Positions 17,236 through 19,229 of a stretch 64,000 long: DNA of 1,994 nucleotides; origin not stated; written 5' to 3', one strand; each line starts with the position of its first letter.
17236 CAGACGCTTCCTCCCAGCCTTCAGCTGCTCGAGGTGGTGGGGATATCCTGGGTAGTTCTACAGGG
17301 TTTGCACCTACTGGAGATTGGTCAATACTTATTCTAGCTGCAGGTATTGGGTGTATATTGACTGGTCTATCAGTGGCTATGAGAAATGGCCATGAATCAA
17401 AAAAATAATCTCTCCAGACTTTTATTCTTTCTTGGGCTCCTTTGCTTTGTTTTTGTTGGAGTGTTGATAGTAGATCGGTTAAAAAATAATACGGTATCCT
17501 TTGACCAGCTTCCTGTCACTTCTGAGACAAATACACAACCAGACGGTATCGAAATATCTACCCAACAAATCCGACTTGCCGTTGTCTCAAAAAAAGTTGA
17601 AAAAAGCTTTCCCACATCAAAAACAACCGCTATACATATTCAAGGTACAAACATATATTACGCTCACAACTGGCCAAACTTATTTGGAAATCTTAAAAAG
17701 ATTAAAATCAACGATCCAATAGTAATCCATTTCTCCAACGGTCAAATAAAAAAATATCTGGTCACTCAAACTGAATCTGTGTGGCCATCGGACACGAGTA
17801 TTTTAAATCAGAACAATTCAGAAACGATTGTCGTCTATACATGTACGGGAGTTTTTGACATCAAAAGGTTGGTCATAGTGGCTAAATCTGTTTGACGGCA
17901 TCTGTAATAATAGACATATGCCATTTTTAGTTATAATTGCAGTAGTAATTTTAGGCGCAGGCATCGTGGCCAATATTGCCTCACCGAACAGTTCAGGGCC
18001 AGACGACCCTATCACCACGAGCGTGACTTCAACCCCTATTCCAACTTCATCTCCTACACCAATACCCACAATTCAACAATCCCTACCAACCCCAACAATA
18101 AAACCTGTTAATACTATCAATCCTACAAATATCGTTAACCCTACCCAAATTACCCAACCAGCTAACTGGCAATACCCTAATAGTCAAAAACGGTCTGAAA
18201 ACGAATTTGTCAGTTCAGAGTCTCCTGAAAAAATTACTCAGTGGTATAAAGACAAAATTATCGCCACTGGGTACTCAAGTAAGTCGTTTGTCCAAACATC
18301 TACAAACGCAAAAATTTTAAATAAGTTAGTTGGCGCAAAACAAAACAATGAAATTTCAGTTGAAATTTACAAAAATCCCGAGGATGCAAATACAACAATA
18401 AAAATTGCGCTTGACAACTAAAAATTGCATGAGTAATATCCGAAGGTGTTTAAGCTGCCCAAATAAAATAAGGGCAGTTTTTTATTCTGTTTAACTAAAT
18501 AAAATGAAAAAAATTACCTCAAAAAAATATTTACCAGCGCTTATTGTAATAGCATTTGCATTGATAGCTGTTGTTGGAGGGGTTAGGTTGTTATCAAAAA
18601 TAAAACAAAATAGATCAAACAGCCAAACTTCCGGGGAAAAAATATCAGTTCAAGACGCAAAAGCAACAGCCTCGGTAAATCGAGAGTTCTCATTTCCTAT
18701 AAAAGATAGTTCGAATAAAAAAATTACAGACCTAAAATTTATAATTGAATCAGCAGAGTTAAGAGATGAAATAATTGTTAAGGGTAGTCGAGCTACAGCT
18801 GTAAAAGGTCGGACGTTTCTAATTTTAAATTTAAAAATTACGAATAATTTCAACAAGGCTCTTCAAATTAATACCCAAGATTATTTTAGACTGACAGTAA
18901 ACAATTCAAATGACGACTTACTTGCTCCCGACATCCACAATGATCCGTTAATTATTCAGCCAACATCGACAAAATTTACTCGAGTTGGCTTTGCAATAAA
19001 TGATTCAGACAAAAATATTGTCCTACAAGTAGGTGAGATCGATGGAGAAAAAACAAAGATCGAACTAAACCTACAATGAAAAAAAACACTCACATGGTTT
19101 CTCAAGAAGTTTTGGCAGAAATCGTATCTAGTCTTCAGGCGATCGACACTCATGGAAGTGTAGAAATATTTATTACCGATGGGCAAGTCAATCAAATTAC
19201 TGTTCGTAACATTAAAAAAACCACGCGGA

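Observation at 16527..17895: Sortase gene overlapping the 3' end of an FN3 surface protein whose tail reads APTGD-TM-basic: candidate non-canonical sorting motif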

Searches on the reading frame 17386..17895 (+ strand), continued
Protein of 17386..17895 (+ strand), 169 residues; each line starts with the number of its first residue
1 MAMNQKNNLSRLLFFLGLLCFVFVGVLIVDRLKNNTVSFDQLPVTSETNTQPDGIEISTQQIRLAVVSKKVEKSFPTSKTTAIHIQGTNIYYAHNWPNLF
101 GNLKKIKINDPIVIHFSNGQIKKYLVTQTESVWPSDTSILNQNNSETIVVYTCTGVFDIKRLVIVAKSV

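Call 54: search_protein_families(library=ncbifam, alignment_id=A5, max_evalue=0.01)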
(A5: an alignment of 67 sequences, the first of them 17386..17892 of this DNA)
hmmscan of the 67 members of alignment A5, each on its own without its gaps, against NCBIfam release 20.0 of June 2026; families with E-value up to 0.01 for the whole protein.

A. member 1, window:17386-17892:+ (169 aa): 5 families
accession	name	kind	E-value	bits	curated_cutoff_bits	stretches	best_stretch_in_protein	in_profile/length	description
NF033745.1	class_C_sortase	subfamily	1.5e-07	31.3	160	1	98-166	149-218/220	class C sortase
TIGR01076.1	sortase_fam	subfamily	1.8e-07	31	39.35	1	97-167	55-126/136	sortase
NF033746.1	class_D_sortase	subfamily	2.7e-06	27.2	165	1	70-154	32-115/135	class D sortase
NF058671.1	sortase_SrtD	exception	1.4e-05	24.9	140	1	98-153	114-168/187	class D sortase, LPxTATN-specific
TIGR03784.1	marine_sortase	equivalog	0.00038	20.1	158.25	1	86-153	90-156/174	class GN sortase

B. families by the number of members that match (of 67 scanned): 10 families
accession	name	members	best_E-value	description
NF033746.1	class_D_sortase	67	4.1e-13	class D sortase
NF058671.1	sortase_SrtD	67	1.1e-12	class D sortase, LPxTATN-specific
TIGR03784.1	marine_sortase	67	1.4e-11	class GN sortase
TIGR01076.1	sortase_fam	66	1e-12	sortase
NF033748.1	class_F_sortase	65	6.7e-14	class F sortase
NF033747.1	class_E_sortase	65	2.4e-11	class E sortase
NF033745.1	class_C_sortase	63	1.4e-13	class C sortase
TIGR03064.1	sortase_srtB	2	0.0057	class B sortase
NF053582.1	motif_MiiA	1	0.004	MiiA motif-containing surface protein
TIGR04286.1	MSEP-CTERM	1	0.0076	MSEP-CTERM sorting domain-containing protein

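Call 60: search_protein_families(library=ncbifam, proteins=[P0125, P0161], max_evalue=0.01)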
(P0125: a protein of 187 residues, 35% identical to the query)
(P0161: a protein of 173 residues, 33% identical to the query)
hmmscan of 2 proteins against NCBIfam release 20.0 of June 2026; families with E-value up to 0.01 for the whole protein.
P0125 (187 aa): 7 families
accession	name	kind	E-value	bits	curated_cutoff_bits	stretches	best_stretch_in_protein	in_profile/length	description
NF033748.1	class_F_sortase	subfamily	7.2e-11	42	166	1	56-177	7-140/155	class F sortase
TIGR01076.1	sortase_fam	subfamily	1.2e-09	38.1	39.35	1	63-183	3-125/136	sortase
NF033746.1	class_D_sortase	subfamily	1.9e-09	37.4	165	1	64-185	14-133/135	class D sortase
NF058671.1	sortase_SrtD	exception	4.4e-09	36.3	140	1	56-182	59-184/187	class D sortase, LPxTATN-specific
NF033745.1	class_C_sortase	subfamily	6.3e-09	35.9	160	1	50-183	83-218/220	class C sortase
TIGR03784.1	marine_sortase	equivalog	1.8e-07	30.9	158.25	1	90-173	77-159/174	class GN sortase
NF033747.1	class_E_sortase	subfamily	4.6e-06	26.6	160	1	83-185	92-205/211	class E sortase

P0161 (173 aa): 6 families
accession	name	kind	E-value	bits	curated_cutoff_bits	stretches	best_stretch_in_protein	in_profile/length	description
NF033748.1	class_F_sortase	subfamily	5.2e-09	35.9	166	1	42-164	6-140/155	class F sortase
NF058671.1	sortase_SrtD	exception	7e-08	32.4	140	1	40-160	57-171/187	class D sortase, LPxTATN-specific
NF033746.1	class_D_sortase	subfamily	1.6e-07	31.2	165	1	48-168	11-129/135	class D sortase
TIGR03784.1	marine_sortase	equivalog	9.8e-07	28.6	158.25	1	78-162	78-161/174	class GN sortase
TIGR01076.1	sortase_fam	subfamily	3e-06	27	39.35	1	72-170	21-125/136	sortase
NF033747.1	class_E_sortase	subfamily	0.0058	16.5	160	1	44-170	68-203/211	class E sortase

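Call 62: find_related_loci(query=A5, collection=metagenome_contigs, flank=4000)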
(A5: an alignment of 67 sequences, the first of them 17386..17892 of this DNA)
Query A5 (169 aa) in metagenome_contigs; peptide patterns used: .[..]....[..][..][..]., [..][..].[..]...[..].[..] (x = any residue, [..] = any of these).
350 stretches matched a pattern; 333 encode a relative of the query (tblastn E <= 1e-3); the best 80 are kept; 80 distinct loci.
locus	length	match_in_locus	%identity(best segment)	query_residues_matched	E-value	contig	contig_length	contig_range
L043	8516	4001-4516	35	9-166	2e-28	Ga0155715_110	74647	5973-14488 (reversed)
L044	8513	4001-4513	36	8-166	2e-28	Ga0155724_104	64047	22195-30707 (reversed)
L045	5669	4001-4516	37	10-167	2e-28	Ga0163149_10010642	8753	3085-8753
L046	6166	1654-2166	33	9-167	5e-28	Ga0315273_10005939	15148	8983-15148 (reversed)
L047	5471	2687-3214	33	6-169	6e-27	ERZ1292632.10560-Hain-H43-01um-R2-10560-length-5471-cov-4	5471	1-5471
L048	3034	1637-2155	31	8-166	9e-27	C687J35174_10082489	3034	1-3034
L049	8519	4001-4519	35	6-166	5e-29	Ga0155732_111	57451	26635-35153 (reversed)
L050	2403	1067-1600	33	6-167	1e-25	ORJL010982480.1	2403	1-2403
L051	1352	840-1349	31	9-166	7e-26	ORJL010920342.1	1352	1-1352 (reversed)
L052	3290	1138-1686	34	5-169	1e-25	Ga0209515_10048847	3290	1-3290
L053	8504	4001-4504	34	9-166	3e-25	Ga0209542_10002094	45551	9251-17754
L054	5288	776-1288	35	9-166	4e-25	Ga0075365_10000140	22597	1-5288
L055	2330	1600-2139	34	2-167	5e-25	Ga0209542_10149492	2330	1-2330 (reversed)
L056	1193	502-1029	32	6-167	3e-25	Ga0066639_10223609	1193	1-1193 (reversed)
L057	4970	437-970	30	6-169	7e-25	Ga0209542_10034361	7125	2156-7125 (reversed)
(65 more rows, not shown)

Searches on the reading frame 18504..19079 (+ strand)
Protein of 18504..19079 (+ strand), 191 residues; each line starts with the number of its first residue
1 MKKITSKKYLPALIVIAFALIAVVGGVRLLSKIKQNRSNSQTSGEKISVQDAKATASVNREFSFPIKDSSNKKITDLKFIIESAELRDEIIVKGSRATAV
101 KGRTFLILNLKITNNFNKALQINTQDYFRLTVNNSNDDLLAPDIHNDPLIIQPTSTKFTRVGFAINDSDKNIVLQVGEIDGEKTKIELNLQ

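Call 3: search_protein_families(library=pfam, proteins=[window:18504-19079:+], max_evalue=0.01)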
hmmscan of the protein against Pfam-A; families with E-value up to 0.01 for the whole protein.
window:18504-19079:+ (191 aa): 1 family
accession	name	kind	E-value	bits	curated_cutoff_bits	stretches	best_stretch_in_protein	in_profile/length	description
PF11611.13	DUF4352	-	0.00083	20.1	25.9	1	73-178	8-115/122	Domain of unknown function (DUF4352)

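Call 4: search_protein_families(library=ncbifam, proteins=[window:18504-19079:+], max_evalue=0.01)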
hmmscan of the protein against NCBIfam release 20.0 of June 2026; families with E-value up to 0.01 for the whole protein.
window:18504-19079:+ (191 aa): 0 families
